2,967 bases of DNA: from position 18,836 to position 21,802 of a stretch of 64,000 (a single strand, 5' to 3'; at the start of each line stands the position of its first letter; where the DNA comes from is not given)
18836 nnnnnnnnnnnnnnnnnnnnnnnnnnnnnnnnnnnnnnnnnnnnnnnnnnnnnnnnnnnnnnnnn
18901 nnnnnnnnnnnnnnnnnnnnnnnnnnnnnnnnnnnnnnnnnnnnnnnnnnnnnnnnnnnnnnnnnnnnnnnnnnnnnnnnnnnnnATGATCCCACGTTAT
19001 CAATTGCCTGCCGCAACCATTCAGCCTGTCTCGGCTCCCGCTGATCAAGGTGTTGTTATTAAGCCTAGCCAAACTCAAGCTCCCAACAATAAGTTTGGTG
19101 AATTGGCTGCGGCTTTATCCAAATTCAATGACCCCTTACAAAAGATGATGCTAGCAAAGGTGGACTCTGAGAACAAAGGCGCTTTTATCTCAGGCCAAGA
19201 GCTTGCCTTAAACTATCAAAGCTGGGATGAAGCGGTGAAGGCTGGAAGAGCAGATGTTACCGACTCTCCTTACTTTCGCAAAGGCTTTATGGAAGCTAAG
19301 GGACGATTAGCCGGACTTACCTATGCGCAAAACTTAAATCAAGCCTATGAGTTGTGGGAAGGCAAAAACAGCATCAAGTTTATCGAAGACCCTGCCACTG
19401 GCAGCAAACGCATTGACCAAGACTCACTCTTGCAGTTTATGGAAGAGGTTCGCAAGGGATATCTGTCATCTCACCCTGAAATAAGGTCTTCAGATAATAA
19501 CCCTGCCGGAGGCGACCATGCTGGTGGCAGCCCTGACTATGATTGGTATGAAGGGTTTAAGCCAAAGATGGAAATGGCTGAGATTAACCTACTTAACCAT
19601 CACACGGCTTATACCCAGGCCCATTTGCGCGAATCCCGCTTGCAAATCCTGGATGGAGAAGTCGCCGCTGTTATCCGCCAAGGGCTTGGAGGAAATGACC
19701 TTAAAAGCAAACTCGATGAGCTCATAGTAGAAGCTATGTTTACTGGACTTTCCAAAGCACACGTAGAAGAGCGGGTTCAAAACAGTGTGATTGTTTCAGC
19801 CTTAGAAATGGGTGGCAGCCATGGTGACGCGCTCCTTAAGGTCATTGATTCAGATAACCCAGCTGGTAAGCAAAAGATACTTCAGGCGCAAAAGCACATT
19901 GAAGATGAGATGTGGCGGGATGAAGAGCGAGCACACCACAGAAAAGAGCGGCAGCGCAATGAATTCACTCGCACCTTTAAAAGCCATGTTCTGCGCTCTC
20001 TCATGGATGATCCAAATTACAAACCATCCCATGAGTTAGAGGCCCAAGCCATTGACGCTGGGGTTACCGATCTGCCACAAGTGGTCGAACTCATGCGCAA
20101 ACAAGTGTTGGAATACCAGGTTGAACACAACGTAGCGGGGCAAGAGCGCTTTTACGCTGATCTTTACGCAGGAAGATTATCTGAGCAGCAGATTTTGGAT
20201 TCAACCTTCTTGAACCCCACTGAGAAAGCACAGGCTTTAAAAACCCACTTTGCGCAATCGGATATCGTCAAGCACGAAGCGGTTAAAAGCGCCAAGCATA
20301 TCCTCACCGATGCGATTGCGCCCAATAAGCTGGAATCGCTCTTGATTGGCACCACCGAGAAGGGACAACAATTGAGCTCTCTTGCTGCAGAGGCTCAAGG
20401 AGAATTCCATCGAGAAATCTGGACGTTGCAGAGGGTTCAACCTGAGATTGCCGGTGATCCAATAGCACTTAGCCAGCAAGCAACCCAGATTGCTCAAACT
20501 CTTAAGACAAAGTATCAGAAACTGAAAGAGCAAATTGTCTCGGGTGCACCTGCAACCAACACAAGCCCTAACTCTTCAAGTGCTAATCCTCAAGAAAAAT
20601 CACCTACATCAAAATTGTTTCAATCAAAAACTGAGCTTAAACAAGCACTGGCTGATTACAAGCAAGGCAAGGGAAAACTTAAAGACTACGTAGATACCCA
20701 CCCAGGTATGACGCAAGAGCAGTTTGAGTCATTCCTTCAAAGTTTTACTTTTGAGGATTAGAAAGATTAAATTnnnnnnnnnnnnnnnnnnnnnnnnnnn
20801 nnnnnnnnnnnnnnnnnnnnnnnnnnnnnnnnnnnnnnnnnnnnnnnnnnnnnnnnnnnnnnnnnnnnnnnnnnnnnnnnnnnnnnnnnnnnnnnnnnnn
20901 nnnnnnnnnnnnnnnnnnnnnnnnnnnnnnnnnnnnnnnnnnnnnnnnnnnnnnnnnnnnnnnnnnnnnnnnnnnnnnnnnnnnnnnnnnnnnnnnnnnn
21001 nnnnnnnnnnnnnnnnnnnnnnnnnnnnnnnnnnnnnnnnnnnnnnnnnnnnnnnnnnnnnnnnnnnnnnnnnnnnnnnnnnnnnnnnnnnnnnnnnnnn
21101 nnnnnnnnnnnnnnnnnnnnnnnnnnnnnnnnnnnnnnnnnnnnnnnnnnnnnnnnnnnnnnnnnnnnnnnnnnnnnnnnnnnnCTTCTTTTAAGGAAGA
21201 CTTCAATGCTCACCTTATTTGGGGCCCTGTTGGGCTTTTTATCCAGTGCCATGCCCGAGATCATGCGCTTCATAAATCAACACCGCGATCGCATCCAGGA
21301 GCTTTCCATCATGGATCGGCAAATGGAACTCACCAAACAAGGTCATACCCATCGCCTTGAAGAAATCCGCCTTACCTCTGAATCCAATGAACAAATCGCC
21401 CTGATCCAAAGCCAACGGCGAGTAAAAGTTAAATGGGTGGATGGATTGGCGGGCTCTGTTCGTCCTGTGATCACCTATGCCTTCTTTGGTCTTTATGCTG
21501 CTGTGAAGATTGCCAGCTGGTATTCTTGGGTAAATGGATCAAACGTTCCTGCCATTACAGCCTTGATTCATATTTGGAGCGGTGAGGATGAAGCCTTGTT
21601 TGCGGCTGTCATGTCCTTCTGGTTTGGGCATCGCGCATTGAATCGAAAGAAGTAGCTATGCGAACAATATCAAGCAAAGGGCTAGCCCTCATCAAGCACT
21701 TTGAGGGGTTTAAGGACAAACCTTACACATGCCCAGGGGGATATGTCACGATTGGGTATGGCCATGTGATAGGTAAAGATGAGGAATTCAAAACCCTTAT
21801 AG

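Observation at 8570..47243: Complete temperate T7-like prophage (ssRNAP-encoding Autographiviridae type), integrated in tRNA-Val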

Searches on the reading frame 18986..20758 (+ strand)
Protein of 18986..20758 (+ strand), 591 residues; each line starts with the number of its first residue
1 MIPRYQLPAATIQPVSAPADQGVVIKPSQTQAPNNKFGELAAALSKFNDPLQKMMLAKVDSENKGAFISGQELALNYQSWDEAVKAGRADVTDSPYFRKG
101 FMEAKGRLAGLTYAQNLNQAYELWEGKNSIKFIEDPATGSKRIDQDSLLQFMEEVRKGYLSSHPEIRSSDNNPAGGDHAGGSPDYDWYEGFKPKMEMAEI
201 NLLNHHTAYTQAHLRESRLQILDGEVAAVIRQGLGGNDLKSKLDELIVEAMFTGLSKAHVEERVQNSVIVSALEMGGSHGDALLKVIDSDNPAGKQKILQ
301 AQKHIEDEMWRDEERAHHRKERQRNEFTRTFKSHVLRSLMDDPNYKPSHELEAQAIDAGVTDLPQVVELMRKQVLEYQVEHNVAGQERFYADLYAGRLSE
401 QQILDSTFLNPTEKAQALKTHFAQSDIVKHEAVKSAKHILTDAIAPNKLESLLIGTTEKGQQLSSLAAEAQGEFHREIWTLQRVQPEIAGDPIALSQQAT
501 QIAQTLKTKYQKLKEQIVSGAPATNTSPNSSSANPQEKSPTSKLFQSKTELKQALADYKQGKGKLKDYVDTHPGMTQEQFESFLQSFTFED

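Call 11: search_protein_families(library=pfam, proteins=[window:18986-20758:+], max_evalue=0.01)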
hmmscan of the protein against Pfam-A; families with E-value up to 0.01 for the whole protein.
window:18986-20758:+ (591 aa): 1 family
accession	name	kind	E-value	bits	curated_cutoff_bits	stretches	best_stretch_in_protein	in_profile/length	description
PF08671.16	SinI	-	0.0066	16.6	31.4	0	245-258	7-20/28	Anti-repressor SinI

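Call 18: search_protein_families(library=phrogs, proteins=[window:18986-20758:+], max_evalue=0.001)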
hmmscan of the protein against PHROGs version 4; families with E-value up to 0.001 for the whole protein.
window:18986-20758:+ (591 aa): 0 families

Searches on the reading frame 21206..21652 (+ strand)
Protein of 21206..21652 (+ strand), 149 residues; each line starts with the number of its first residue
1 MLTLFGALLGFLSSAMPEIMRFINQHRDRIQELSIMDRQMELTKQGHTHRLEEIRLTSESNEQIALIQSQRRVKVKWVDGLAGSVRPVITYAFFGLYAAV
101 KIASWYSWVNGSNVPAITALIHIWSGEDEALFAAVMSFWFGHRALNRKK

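Call 11: search_protein_families(library=pfam, proteins=[window:21206-21652:+], max_evalue=0.01)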
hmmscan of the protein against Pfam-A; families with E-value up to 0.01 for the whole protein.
window:21206-21652:+ (149 aa): 1 family
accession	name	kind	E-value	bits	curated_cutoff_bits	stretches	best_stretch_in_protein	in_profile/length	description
PF11351.13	GTA_holin_3TM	-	0.0059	17.6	24.8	1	39-143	21-122/123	Holin of 3TMs, for gene-transfer release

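Call 18: search_protein_families(library=phrogs, proteins=[window:21206-21652:+], max_evalue=0.001)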
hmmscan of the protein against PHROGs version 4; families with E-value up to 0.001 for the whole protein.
window:21206-21652:+ (149 aa): 1 family
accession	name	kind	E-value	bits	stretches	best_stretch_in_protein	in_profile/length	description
phrog_6637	-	unknown function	3.5e-33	115.8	1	2-148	4-157/160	-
